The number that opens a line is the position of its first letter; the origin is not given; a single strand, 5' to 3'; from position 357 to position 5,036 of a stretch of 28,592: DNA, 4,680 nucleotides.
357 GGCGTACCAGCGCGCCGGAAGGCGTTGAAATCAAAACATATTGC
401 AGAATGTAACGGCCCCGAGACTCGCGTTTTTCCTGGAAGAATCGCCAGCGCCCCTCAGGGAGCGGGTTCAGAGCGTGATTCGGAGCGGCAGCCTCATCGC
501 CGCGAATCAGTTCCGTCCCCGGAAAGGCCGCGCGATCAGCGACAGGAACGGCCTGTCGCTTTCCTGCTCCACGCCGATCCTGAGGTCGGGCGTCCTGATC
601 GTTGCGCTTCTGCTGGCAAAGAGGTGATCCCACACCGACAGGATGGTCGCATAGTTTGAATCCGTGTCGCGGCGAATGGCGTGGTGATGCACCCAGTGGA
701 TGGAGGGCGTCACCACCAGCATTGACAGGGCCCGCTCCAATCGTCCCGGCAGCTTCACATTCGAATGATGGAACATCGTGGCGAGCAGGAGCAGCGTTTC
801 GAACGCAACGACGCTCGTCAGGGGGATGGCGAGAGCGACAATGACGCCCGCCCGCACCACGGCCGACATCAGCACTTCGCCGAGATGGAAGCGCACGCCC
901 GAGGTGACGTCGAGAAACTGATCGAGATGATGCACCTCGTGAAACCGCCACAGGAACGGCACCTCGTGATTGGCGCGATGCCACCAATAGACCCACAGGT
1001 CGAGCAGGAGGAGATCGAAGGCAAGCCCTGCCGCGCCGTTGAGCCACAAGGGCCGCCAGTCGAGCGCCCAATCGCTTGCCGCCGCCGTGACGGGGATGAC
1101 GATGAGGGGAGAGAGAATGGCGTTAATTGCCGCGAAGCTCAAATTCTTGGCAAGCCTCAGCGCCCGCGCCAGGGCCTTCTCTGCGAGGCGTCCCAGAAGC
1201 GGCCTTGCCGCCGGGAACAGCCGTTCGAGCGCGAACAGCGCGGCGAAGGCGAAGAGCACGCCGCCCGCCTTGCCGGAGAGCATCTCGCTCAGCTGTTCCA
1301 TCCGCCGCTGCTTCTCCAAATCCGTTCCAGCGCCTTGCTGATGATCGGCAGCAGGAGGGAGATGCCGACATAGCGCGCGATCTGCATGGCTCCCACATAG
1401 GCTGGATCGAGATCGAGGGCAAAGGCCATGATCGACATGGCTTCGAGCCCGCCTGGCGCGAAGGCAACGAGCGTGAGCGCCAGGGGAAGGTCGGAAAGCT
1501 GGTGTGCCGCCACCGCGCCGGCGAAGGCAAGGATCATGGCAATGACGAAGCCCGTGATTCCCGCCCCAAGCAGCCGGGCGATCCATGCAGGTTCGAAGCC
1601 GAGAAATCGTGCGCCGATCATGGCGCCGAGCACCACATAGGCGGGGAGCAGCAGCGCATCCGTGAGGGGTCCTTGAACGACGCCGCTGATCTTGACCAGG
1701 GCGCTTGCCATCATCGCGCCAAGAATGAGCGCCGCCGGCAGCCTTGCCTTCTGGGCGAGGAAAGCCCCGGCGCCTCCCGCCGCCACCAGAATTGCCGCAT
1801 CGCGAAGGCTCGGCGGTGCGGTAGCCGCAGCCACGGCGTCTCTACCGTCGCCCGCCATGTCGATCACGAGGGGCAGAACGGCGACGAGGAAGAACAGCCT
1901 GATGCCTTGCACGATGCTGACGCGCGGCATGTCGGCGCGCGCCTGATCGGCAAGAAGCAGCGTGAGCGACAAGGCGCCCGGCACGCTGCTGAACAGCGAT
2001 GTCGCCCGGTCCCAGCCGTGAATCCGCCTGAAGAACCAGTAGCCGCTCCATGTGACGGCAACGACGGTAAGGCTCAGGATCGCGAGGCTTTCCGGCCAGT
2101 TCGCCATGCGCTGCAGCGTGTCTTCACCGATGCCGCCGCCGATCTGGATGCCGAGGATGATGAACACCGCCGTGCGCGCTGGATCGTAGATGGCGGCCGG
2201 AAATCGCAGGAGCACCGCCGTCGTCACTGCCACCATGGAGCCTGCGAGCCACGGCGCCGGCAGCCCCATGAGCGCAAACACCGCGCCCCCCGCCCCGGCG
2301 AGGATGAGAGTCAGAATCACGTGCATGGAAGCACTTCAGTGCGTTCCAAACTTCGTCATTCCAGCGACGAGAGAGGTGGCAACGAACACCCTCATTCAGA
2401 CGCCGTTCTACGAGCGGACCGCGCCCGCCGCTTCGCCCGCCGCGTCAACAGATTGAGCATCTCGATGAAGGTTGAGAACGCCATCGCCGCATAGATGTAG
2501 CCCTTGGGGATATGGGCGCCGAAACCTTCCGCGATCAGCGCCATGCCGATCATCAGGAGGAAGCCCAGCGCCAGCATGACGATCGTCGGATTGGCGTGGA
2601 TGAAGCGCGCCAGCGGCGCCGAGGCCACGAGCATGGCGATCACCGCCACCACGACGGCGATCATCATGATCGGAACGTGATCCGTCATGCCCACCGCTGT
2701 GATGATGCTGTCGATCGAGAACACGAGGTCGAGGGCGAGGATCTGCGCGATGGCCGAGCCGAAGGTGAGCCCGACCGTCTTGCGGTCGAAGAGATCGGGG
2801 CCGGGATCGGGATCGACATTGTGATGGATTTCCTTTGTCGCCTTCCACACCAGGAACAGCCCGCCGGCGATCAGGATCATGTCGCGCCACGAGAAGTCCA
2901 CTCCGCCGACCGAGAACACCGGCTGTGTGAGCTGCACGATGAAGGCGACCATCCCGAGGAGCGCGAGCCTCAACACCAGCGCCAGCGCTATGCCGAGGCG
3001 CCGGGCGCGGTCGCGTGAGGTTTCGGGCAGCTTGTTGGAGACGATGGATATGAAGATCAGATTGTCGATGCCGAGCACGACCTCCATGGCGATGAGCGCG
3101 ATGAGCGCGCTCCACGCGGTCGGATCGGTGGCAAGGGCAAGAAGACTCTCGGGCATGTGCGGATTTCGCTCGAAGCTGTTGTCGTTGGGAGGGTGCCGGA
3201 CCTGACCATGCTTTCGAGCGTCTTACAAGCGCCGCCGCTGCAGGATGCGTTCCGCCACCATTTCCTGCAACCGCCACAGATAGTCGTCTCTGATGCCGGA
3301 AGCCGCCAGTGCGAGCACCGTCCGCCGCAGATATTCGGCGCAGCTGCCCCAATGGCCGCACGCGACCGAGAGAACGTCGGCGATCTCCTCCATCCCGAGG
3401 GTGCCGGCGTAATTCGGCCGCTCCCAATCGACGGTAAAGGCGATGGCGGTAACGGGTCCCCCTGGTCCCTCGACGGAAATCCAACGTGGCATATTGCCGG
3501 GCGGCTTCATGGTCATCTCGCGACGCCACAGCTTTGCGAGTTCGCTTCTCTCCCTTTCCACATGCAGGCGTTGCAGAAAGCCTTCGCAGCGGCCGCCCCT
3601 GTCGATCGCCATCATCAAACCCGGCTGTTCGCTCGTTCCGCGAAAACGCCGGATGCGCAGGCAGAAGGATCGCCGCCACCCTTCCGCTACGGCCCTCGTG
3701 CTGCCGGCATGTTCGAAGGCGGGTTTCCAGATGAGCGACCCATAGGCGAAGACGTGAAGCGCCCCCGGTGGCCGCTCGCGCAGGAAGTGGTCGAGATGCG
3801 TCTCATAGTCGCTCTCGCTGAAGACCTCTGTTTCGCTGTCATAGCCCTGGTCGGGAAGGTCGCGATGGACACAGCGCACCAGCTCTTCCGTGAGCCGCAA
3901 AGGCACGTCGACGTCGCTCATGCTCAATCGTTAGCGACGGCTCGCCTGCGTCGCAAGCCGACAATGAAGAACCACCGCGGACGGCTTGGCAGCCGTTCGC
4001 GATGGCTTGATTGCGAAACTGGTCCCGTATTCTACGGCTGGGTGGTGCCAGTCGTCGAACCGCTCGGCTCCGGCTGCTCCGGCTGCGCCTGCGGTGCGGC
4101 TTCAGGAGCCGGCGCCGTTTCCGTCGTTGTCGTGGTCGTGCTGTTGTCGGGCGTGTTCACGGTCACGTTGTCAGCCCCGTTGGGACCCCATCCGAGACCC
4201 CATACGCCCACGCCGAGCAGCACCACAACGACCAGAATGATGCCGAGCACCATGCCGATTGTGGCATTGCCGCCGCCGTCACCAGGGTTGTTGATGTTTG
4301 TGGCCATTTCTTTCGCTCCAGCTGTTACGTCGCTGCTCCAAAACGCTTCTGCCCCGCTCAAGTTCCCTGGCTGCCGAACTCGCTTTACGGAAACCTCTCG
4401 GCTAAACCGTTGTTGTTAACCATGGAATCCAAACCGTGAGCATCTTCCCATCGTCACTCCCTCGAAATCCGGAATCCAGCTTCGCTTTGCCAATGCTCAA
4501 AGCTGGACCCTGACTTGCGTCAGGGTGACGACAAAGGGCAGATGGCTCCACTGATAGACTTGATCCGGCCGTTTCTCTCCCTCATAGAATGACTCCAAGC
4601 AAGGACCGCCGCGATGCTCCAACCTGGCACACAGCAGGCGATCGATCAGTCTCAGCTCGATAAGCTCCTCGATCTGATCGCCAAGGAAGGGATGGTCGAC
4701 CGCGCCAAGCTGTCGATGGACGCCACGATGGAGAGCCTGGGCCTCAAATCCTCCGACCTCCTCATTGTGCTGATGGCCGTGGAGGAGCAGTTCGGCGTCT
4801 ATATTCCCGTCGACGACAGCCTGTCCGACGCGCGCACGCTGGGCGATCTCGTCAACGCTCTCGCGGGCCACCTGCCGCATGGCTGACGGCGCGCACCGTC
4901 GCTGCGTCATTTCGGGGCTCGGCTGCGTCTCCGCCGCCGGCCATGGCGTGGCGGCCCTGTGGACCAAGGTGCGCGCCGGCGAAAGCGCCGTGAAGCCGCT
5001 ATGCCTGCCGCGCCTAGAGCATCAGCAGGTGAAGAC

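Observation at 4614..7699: Compact NodF/NodE-like elongation operon (ACP-KS-DH-DH-SDR) with no enoyl reductase and no nod genes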

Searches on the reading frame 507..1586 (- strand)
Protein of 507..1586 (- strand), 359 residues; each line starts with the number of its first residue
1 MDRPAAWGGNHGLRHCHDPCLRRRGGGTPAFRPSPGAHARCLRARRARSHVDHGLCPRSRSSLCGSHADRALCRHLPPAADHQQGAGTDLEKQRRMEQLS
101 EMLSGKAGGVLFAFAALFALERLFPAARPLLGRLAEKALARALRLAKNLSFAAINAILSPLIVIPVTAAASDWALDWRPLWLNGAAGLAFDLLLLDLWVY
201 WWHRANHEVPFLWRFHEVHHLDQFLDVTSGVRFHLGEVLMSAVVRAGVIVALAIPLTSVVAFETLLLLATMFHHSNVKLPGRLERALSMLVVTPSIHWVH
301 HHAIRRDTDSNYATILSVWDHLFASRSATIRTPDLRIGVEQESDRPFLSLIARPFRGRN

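Call 6: search_protein_families(library=pfam, proteins=[window:507-1586:-])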
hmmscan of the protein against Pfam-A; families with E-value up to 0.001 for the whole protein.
window:507-1586:- (359 aa): 1 family
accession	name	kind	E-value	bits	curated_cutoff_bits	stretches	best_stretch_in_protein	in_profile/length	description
PF04116.19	FA_hydroxylase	-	7.8e-24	85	31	1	192-324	5-131/132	Fatty acid hydroxylase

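Call 79: search_protein_families(library=ncbifam, proteins=[window:507-1586:-], max_evalue=0.00001)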
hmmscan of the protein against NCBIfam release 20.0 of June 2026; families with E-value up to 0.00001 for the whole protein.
window:507-1586:- (359 aa): 1 family
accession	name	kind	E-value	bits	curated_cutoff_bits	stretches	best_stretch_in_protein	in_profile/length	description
NF052566.1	OrLpdHdlsOlsERhiz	equivalog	4.6e-23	82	475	1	115-356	44-284/293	ornithine lipid hydroxylase OlsE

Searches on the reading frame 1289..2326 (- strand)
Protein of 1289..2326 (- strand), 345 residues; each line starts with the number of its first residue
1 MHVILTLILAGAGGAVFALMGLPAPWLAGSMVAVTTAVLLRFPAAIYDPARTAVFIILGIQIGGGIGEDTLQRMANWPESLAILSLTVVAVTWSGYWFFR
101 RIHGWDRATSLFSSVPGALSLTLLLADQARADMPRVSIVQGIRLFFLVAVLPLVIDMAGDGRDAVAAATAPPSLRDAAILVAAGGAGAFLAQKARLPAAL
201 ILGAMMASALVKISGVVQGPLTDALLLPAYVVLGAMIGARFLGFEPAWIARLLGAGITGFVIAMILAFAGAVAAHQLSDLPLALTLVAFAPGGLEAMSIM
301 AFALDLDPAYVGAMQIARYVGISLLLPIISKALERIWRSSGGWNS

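Call 6: search_protein_families(library=pfam, proteins=[window:1289-2326:-])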
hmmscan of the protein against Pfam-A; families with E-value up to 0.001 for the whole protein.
window:1289-2326:- (345 aa): 1 family
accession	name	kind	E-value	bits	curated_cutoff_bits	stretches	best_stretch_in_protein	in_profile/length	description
PF05145.17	AbrB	-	2.3e-65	221.1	29.2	1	26-333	1-313/314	Transition state regulatory protein AbrB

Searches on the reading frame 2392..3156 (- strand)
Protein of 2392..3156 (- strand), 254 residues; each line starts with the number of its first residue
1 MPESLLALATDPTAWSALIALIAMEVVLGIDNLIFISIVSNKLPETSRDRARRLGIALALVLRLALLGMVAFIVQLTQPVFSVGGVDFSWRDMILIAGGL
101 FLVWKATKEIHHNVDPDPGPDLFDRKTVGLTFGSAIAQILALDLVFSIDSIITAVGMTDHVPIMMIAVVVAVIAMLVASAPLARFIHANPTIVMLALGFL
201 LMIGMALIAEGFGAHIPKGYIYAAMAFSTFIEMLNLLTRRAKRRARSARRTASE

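Call 6: search_protein_families(library=pfam, proteins=[window:2392-3156:-])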
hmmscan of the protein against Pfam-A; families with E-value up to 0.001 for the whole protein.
window:2392-3156:- (254 aa): 1 family
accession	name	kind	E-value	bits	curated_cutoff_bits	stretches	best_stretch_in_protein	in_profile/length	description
PF03741.22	TerC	-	3.7e-46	157.5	27.8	1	20-210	2-177/178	Integral membrane protein TerC family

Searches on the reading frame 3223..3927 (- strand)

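Call 60: search_protein_families(library=pfam, proteins=[window:3223-3927:-], max_evalue=1)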
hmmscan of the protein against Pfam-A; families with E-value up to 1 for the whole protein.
window:3223-3927:- (234 aa): 1 family
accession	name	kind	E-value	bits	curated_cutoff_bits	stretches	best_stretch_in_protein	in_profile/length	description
PF04752.17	ChaC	-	4.8e-29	102.1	21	1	58-226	2-175/176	ChaC-like protein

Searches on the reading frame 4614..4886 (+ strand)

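Call 3: search_protein_families(library=pfam, proteins=[window:4614-4886:+])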
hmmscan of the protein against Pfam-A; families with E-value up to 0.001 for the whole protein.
window:4614-4886:+ (90 aa): 1 family
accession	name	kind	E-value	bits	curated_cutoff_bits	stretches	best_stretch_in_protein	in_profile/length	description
PF00550.31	PP-binding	-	3.9e-07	30.7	20.8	1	16-83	1-67/67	Phosphopantetheine attachment site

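Call 5: search_protein_families(library=ncbifam, proteins=[window:4614-4886:+], max_evalue=0.01)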
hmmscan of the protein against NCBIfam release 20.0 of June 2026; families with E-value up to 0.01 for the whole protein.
window:4614-4886:+ (90 aa): 14 families
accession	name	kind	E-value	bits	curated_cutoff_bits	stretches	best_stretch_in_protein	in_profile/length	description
NF002150.0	PRK00982.1-4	subfamily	3.9e-07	30.2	66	1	16-82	8-74/80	acyl carrier protein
NF002148.0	PRK00982.1-2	subfamily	1.3e-06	28.2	71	1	14-84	5-75/79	acyl carrier protein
NF005079.0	PRK06508.1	equivalog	2.4e-06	27.8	83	1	13-68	3-59/93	acyl carrier protein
TIGR00517.1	acyl_carrier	equivalog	4.5e-06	26.5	70.45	1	15-82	5-72/77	acyl carrier protein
NF002151.0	PRK00982.1-5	equivalog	7.9e-06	25.9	92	1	21-82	11-72/78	acyl carrier protein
NF004533.0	PRK05883.1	equivalog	2.4e-05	24.1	72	1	15-86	25-96/100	acyl carrier protein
NF002147.0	PRK00982.1-1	equivalog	3.2e-05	23.7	84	1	15-82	9-76/83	acyl carrier protein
NF009104.0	PRK12449.1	equivalog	5.1e-05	23.1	70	1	13-86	5-78/80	acyl carrier protein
TIGR04069.1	ocin_ACP_rel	hypoth_equivalog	0.00011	22.6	70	1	40-67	33-60/77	peptide maturation system acyl carrier-related protein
NF002149.0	PRK00982.1-3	equivalog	0.00077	19.4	106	1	21-68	11-59/78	acyl carrier protein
NF006031.0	PRK08172.1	equivalog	0.0031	18.1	76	1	39-83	31-74/82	acyl carrier protein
NF005502.0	PRK07117.1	equivalog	0.0036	17.5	79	1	28-87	21-79/82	acyl carrier protein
NF040636.1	AcpM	exception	0.0045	17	146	1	33-81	25-73/93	meromycolate extension acyl carrier protein AcpM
NF005480.0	PRK07081.1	equivalog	0.0095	15.9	72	0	29-70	18-58/83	acyl carrier protein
